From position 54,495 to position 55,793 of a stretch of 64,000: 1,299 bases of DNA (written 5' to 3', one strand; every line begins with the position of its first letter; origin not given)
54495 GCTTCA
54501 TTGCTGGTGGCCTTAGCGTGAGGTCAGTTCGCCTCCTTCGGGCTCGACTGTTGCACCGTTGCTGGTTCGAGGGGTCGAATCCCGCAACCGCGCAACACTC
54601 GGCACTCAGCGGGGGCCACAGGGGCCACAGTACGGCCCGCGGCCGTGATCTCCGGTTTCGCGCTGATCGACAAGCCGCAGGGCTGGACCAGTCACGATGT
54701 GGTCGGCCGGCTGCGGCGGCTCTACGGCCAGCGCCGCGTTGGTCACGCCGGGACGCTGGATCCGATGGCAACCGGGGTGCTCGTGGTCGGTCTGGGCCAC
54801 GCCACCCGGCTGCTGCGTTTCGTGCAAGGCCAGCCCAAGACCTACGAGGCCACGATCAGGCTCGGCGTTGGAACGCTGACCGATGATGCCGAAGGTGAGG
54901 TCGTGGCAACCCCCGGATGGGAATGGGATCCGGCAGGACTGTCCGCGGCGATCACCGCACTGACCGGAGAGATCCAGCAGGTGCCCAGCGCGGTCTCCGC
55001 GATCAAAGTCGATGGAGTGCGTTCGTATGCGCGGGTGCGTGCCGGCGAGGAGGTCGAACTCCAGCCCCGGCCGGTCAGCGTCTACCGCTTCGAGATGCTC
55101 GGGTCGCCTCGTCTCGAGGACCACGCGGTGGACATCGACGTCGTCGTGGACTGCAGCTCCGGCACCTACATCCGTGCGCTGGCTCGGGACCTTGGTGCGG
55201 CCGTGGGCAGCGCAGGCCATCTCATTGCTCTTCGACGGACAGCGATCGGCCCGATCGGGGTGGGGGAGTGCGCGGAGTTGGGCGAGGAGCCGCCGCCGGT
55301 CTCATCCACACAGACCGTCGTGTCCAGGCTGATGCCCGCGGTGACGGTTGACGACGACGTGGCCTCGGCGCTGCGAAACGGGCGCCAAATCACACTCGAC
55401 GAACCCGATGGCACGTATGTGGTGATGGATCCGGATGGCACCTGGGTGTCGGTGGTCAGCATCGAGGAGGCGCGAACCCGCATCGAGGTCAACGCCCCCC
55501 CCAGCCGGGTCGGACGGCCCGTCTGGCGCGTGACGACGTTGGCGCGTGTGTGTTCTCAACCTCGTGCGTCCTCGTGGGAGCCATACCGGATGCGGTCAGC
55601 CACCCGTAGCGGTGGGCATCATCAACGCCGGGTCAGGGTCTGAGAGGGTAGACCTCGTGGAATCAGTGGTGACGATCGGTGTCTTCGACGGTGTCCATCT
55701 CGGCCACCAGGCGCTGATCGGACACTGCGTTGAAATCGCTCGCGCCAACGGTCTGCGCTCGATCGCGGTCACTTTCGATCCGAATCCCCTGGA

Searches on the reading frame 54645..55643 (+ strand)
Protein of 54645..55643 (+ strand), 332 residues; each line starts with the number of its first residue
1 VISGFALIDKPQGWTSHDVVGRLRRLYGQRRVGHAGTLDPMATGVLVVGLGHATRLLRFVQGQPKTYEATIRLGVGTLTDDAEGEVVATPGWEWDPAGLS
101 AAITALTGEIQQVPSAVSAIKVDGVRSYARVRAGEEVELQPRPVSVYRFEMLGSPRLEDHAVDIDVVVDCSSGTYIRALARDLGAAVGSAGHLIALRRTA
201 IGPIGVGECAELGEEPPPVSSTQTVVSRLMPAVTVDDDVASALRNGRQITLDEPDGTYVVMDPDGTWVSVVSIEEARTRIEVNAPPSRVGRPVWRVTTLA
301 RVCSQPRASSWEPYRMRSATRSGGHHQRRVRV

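Call 37: find_encoding_contigs(protein=window:54645-55643:+, flank=10000, max_places=2)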
Protein window:54645-55643:+ (332 aa): no gene with exactly this product is on record in the collection.
